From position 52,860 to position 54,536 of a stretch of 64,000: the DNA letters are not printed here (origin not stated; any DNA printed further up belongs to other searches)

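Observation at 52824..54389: Class-III PLP aminotransferase predicted to be a Tat-exported lipoprotein, divergent from a TonB-dependent receptor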

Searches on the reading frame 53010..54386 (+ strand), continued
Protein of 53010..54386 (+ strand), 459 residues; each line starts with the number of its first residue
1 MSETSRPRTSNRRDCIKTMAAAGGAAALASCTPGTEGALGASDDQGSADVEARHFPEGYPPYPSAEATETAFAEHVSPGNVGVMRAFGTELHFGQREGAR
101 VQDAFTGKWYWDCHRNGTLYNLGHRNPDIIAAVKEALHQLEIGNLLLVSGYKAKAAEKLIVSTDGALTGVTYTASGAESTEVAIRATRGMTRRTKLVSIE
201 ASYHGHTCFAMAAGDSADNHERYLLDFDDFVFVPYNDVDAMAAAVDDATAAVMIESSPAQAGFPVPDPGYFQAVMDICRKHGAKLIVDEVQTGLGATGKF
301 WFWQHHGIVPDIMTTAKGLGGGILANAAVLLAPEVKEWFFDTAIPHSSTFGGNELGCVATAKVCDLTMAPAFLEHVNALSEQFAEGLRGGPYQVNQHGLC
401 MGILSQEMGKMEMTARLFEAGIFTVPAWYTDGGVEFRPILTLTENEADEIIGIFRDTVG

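Call 25: search_protein_families(library=ncbifam, proteins=[L004:1925-3664:+, L004:3819-5102:+, L004:5395-6513:-, L004:6648-7643:+, L004:7754-9919:+, L002:11384-12628:+, L004:12608-14218:+, L002:12654-13463:+, L002:13463-14470:+, L001:11473-12801:+], max_evalue=0.00001)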
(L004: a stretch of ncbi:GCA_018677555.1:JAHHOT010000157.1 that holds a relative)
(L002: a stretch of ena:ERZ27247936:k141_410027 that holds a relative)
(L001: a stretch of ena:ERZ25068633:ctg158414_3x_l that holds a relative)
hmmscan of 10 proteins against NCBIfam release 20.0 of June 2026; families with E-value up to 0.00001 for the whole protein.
L004:1925-3664:+ (580 aa): 50 families (the best 25 are shown)
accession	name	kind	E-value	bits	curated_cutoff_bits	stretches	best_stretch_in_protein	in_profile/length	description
NF004516.0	PRK05858.1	equivalog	9.5e-81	272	587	1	12-560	11-536/548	acetolactate synthase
NF006052.0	PRK08199.1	subfamily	1.4e-70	238.2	539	1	12-574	8-552/559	thiamine pyrophosphate protein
NF058623.1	HdaclCoAlyACT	equivalog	1.4e-69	235.2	600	1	16-559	14-540/575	2-hydroxyacyl-CoA lyase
TIGR00118.1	acolac_lg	equivalog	2.5e-60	204.5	538.35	1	13-560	2-535/557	biosynthetic-type acetolactate synthase large subunit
NF004919.0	PRK06276.1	equivalog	7.1e-57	193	866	1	13-558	2-537/582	acetolactate synthase large subunit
NF005713.0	PRK07525.1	subfamily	6e-56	190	620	1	18-559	12-562/592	sulfoacetaldehyde acetyltransferase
NF004772.0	PRK06112.1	subfamily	5.3e-55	186.8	673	1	12-561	14-561/578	acetolactate synthase catalytic subunit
NF006721.0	PRK09259.1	equivalog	1.8e-54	185.4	557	1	12-559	15-550/574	oxalyl-CoA decarboxylase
NF006187.0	PRK08322.1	equivalog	2.1e-54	184.9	509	1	15-558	5-527/548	acetolactate synthase large subunit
TIGR03457.1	sulphoacet_xsc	equivalog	4.1e-54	183.9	676.4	1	18-557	8-554/579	sulfoacetaldehyde acetyltransferase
NF006378.0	PRK08617.1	equivalog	5.3e-53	180.2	510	1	11-557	7-536/556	acetolactate synthase AlsS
TIGR03254.1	oxalate_oxc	equivalog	5.6e-51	173.9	739.4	1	12-558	3-536/554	oxalyl-CoA decarboxylase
NF006524.0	PRK08978.1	equivalog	7.2e-51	173.1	738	1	13-557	2-524/548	acetolactate synthase 2 catalytic subunit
NF004710.0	PRK06048.1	equivalog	7.5e-49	166.6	976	1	11-557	7-535/561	acetolactate synthase large subunit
NF006122.0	PRK08266.1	subfamily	3.2e-48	164.5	571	1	12-564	4-531/543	hypothetical protein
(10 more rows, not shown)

L004:3819-5102:+ (428 aa): 69 families (the best 25 are shown)
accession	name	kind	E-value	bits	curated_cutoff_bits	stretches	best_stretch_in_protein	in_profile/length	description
NF005812.0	PRK07678.1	subfamily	9.6e-165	548.6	488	1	2-421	34-450/451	aminotransferase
NF005683.0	PRK07481.1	subfamily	1.3e-123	413.4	575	1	2-421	33-450/453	hypothetical protein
NF005102.0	PRK06541.1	equivalog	5.3e-119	397.7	574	1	1-420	38-455/460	aspartate aminotransferase family protein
NF005682.0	PRK07480.1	subfamily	1.4e-116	389.9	510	1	2-421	40-452/459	aminotransferase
NF005447.0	PRK07036.1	equivalog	9.1e-112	374.1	618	1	1-421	39-455/468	aminotransferase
NF004767.0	PRK06105.1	subfamily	3.3e-111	372.1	517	1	2-423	35-452/460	aminotransferase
NF005684.0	PRK07482.1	subfamily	1.2e-106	357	687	1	3-423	38-457/464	hypothetical protein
NF005685.0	PRK07483.1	equivalog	1.5e-99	333.9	485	1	2-423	17-440/444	aspartate aminotransferase family protein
NF004718.0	PRK06062.1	subfamily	1.2e-98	330.6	472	1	2-421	43-449/454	hypothetical protein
NF005375.0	PRK06917.1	equivalog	8.8e-95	318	535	1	3-423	20-441/448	aspartate aminotransferase family protein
NF009068.0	PRK12403.1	equivalog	6.1e-89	298.9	817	1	1-420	40-452/460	aspartate aminotransferase family protein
NF052567.1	OmAmTferAptACaul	equivalog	8.1e-87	291.7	500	1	2-420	23-430/431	omega-aminotransferase AptA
NF004426.0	PRK05769.1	equivalog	4.5e-84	282.8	552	1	3-420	42-439/441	acetyl ornithine aminotransferase family protein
NF004625.0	PRK05965.1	subfamily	6.1e-84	282.3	729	1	4-423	35-450/460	hypothetical protein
TIGR00508.1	bioA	equivalog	2.6e-81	273.3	405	1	2-418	18-418/419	adenosylmethionine--8-amino-7-oxononanoate transaminase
NF002874.0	PRK03244.1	equivalog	3.7e-73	246.6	457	1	1-420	29-394/399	acetylornithine transaminase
TIGR00707.1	argD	subfamily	6.1e-73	245.8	410.05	1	2-417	14-379/381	acetylornithine/succinylornithine family transaminase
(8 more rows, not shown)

L004:5395-6513:- (373 aa): 0 families

L004:6648-7643:+ (332 aa): 12 families
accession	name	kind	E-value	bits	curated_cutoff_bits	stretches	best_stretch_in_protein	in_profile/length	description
NF049968.1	QhpR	equivalog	4e-46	157.4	250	1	53-327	8-284/284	AraC-like transcriptional regulator QhpR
NF050186.1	TransRegGliRPseudo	equivalog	7.6e-27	94.6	570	1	138-330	140-337/338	AraC family transcriptional regulator GliR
NF053784.1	TranRegCyprAlk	equivalog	4.2e-18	65.8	500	1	26-328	29-335/336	transcriptional regulator CypR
NF052534.1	RzbtTranRegRhrA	equivalog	7.5e-13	48.4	500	1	232-329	211-310/312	rhizobactin biosynthesis transcriptional regulator RhrA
NF006902.0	PRK09393.1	equivalog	9.2e-11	41.5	425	1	245-329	236-321/327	transcriptional regulator FtrA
NF007243.0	PRK09685.1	equivalog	1.5e-08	34.4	199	1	232-329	202-301/303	transcriptional regulator FeaR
NF010028.0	PRK13503.1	equivalog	1.8e-08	34.1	288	1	249-330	191-273/278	HTH-type transcriptional activator RhaS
NF007584.0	PRK10219.1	equivalog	5.8e-08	33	174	1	246-328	22-105/107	superoxide response transcriptional regulator SoxS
NF011732.0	PRK15185.1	equivalog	6.5e-08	32.2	354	1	243-326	220-303/309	transcriptional regulator HilD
NF011733.0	PRK15186.1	equivalog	2.9e-06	26.9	403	1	245-325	197-277/291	AraC family transcriptional regulator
NF007432.1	PRK09978.1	equivalog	6.6e-06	25.5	500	1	245-327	158-240/274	DNA-binding transcriptional regulator GadX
NF007860.0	PRK10572.1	equivalog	8.6e-06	24.8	208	0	269-331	224-286/292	arabinose operon transcriptional regulator AraC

L004:7754-9919:+ (722 aa): 22 families
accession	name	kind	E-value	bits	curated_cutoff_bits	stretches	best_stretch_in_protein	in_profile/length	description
TIGR01783.1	TonB-siderophor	subfamily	3.1e-44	151.6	223.5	1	44-722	1-649/649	TonB-dependent siderophore receptor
TIGR01786.1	TonB-hemlactrns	subfamily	5e-23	81.3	323.75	1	30-551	2-526/719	TonB-dependent hemoglobin/transferrin/lactoferrin family receptor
TIGR01785.1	TonB-hemin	subfamily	7e-23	80.9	316.85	1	28-721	1-676/677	TonB-dependent heme/hemoglobin receptor family protein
TIGR01779.1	TonB-B12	equivalog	5.2e-22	78.1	599.7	1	5-250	6-250/614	TonB-dependent vitamin B12 receptor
NF053590.1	TonB_dep_TOL0244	equivalog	2.6e-19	69.3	645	1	28-234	10-212/604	TOL_0244 family TonB-dependent receptor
NF010010.0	PRK13483.1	equivalog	1.8e-15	56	927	1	20-170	25-176/660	ligand-gated channel protein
NF047944.1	FoxamRcptFoxA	equivalog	5.8e-14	51.3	1300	1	3-252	5-251/697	ferrioxamine B receptor FoxA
NF010038.0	PRK13513.1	equivalog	1.8e-12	46.7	942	0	129-170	137-178/659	ligand-gated channel protein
NF049960.1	siderphRecptFauA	equivalog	3.4e-12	45.6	900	1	17-251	49-270/727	TonB-dependent alcaligin siderophore receptor FauA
NF010011.0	PRK13484.1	equivalog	1.7e-11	43.2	1197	1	5-173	7-175/682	IreA family TonB-dependent siderophore receptor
NF050067.1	TonBEntbctnRecCfrA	equivalog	3.3e-11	42.2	1200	1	18-164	16-165/698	TonB-dependent ferric enterobactin receptor CfrA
NF007349.0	PRK09840.1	equivalog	5.8e-11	41.1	686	1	33-266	59-279/760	catecholate siderophore receptor Fiu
NF010651.0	PRK14050.1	equivalog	9.7e-11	40.5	884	1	34-164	68-193/730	TonB-dependent siderophore receptor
NF007465.0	PRK10044.1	equivalog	1.3e-09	36.8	803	1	33-162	67-192/726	ferrichrome porin FhuA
NF010012.0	PRK13486.1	equivalog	1.8e-09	36.5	924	0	17-163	13-164/696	TonB-dependent receptor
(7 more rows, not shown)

L002:11384-12628:+ (415 aa): 5 families
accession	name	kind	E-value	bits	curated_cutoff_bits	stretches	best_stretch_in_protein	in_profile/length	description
NF002564.0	PRK02190.1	subfamily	1.2e-36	126.5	302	1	148-397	77-305/307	agmatinase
TIGR01230.1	agmatinase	equivalog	1.4e-33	116.7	174.3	1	149-389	55-272/275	agmatinase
TIGR01227.1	hutG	equivalog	2.8e-33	115.5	229.15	1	152-387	76-303/307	formimidoylglutamase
TIGR01229.1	rocF_arginase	equivalog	3e-31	108.9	227.6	1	140-391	33-296/300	arginase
NF010347.0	PRK13775.1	equivalog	9.3e-09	35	381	1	195-377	128-311/331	formimidoylglutamase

L004:12608-14218:+ (537 aa): 5 families
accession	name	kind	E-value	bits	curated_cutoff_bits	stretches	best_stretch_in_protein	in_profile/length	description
NF002550.0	PRK02106.1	subfamily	3.7e-150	501.1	605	1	3-535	3-536/563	choline dehydrogenase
TIGR01810.1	betA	equivalog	5.2e-123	411.5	732.1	1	7-534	1-528/532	choline dehydrogenase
TIGR03970.1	mycofact_MftG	equivalog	4.2e-87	293.1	387.45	2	7-312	2-308/487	mycofactocin dehydrogenase MftG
TIGR04542.1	GMC_mycofac_2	equivalog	1.8e-38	132.7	400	1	7-306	1-259/425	mycofactocin system GMC family oxidoreductase MftG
NF038210.1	GMC_mycofac_3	equivalog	2e-18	66.5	300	1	9-96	2-80/418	mycofactocin system GMC family oxidoreductase MftG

L002:12654-13463:+ (270 aa): 0 families

L002:13463-14470:+ (336 aa): 0 families

L001:11473-12801:+ (443 aa): 0 families

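Call 42: predict_structure(alignment_id=A1)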
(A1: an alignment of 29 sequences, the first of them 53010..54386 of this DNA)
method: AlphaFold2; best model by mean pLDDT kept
length: 459 residues; sequences in the alignment: 29
mean_pLDDT: 83.3   pTM: 0.82
mean pLDDT of the five models: 83.3, 82.2, 80.6, 75.6, 72.9
residues with pLDDT >= 90: 270; 70-90: 103; 50-70: 27; < 50: 59
segments of 3 or more residues with pLDDT < 50: 1-54, 116-120
pLDDT, mean of each block of 10 residues (from residue 1): 39 38 31 31 39 56 93 93 89 86 92 61 75 88 67 94 96 90 96 97 90 90 92 97 98 92 93 98 94 83 93 90 87 95 65 86 94 95 96 93 94 95 91 91 95 96
secondary structure, 60 per line:
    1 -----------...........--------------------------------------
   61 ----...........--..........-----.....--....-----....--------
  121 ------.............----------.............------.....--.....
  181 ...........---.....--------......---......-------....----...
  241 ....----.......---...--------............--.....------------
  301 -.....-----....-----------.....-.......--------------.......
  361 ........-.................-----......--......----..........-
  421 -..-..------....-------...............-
elements in order: H12-22 H65-75 H78-87 E93-97 E100-103 E109-112 H127-139 H150-162 E169-173 H176-191 E195-199 H208-213 H217-222 E230-233 H238-244 E249-255 H270-281 E284-288 H302-306 E312-315 E327-331 H333-339 H354-368 H370-386 E392-397 E400-405 H410-419 E433-436 H444-458

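Call 44: fold_search(model_id=the predicted structure, library=pdb)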
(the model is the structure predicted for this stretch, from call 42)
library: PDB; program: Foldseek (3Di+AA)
matches with E <= 10: 1862; with E <= 0.001: 1630
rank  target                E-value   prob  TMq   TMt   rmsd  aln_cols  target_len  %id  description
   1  7nn1_A                6.6e-33  1.00  0.78  0.91   2.5       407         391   31  Crystal structure of Mycobacterium tuberculosis ArgD with prosthetic group pyridoxal 5'-phosphate (released 2021-06-30)
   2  4uox_A                1.5e-32  1.00  0.81  0.82   2.2       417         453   26  Crystal structure of YgjG in complex with Pyridoxal-5'-phosphate and putrescine (released 2014-12-10)
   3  8r2p_B                2.2e-32  1.00  0.80  0.80   2.3       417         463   26  YZwIdeal x16 a scaffold for cryo-EM of small proteins of interest crystallizing in space group 19 (P 21 21 21) (released 2024-11-13)
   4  8r2p_D                2.5e-32  1.00  0.80  0.73   2.4       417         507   26  YZwIdeal x16 a scaffold for cryo-EM of small proteins of interest crystallizing in space group 19 (P 21 21 21) (released 2024-11-13)
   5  8cpl_B                2.6e-32  1.00  0.80  0.80   2.7       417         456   26  YZw2 a scaffold for cryo-EM of small proteins of interest (released 2024-06-12)
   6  4ppm_B                2.6e-32  1.00  0.80  0.79   2.7       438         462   25  Crystal structure of PigE: a transaminase involved in the biosynthesis of 2-methyl-3-n-amyl-pyrrole (MAP) from Serrati (released 2015-01-14)
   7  8r2p_A                2.9e-32  1.00  0.80  0.81   2.3       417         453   26  YZwIdeal x16 a scaffold for cryo-EM of small proteins of interest crystallizing in space group 19 (P 21 21 21) (released 2024-11-13)
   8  1vef_A                3.9e-32  1.00  0.77  0.91   2.4       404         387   29  Acetylornithine aminotransferase from Thermus thermophilus HB8 (released 2005-08-02)
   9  8cpl_C                4.4e-32  1.00  0.79  0.73   2.8       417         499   27  YZw2 a scaffold for cryo-EM of small proteins of interest (released 2024-06-12)
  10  4uox_C                4.9e-32  1.00  0.80  0.81   2.3       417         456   26  Crystal structure of YgjG in complex with Pyridoxal-5'-phosphate and putrescine (released 2014-12-10)
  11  4uox_B                5.5e-32  1.00  0.81  0.82   2.2       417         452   26  Crystal structure of YgjG in complex with Pyridoxal-5'-phosphate and putrescine (released 2014-12-10)
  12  8cpl_A                5.5e-32  1.00  0.79  0.80   2.8       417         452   27  YZw2 a scaffold for cryo-EM of small proteins of interest (released 2024-06-12)
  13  8r2p_C                3.2e-31  1.00  0.80  0.80   2.3       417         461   26  YZwIdeal x16 a scaffold for cryo-EM of small proteins of interest crystallizing in space group 19 (P 21 21 21) (released 2024-11-13)
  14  5h7d_A                4.3e-31  1.00  0.81  0.75   2.2       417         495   26  Crystal structure of the YgjG-protein A-Zpa963-calmodulin complex (released 2017-06-28)
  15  4uoy_A                5.7e-31  1.00  0.81  0.82   2.3       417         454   26  Crystal structure of YgjG in complex with Pyridoxal-5'-phosphate (released 2014-12-10)
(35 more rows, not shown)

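Call 48: search_protein_families(library=pfam, proteins=[L001:7112-8935:+, L001:11473-12801:+, L001:9045-9662:+, L001:9693-9959:+, L002:12654-13463:+, L004:5395-6513:-, L009:11541-11777:+, L006:8308-9858:+], max_evalue=0.01)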
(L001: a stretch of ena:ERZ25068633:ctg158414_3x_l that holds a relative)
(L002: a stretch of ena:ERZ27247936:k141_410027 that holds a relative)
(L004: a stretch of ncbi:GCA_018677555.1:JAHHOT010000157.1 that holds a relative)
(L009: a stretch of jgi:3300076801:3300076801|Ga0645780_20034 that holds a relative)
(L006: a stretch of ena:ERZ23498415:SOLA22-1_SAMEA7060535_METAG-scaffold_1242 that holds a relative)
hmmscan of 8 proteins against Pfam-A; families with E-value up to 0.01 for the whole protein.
L001:7112-8935:+ (608 aa): 4 families
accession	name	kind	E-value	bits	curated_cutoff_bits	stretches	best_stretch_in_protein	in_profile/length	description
PF13360.13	PQQ_2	-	1.4e-27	97.3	27.6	2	100-364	2-232/233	Outer membrane protein assembly factor BamB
PF01011.28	PQQ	-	1.8e-14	53.8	26.7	1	81-228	50-205/595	Glucose/ethanol/alcohol dehydrogenase, beta-propeller domain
PF13570.13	Beta-prop_ACSF4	-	1.5e-08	34.9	133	1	237-427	7-189/329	Beta-alanine-activating enzyme, beta-propeller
PF25293.1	Beta-prop_EMC1_N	-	0.008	16.3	34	0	217-275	89-148/219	EMC1 N-terminal beta-propeller domain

L001:11473-12801:+ (443 aa): 2 families
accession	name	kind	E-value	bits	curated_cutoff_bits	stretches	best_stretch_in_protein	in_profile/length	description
PF14376.11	Haem_bd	-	0.0068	16.8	27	0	30-55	23-48/133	Haem-binding domain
PF13442.11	Cytochrome_CBB3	-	0.0077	17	27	0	42-101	7-58/68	Cytochrome C oxidase, cbb3-type, subunit III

L001:9045-9662:+ (206 aa): 1 family
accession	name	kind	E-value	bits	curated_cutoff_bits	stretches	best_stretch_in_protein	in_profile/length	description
PF00462.30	Glutaredoxin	-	2.3e-18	66.6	22.9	1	21-83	2-59/60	Glutaredoxin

L001:9693-9959:+ (89 aa): 1 family
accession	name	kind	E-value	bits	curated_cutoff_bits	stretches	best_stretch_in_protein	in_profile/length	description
PF01722.23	BolA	-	1.1e-09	38.9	25.7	1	24-78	24-67/76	BolA-like protein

L002:12654-13463:+ (270 aa): 2 families
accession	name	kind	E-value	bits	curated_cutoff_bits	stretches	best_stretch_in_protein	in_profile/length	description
PF13145.12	Rotamase_2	-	2.7e-14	54.4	27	1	117-230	5-116/121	PPIC-type PPIASE domain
PF07578.16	LAB_N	-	0.0099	16.4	26.7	0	6-34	25-53/71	Lipid A Biosynthesis N-terminal domain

L004:5395-6513:- (373 aa): 0 families

L009:11541-11777:+ (79 aa): 0 families

L006:8308-9858:+ (517 aa): 1 family
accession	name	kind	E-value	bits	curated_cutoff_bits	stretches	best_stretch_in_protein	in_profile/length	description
PF13231.12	PMT_2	-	2.1e-17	64.2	26.1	1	60-221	1-160/160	Dolichyl-phosphate-mannose-protein mannosyltransferase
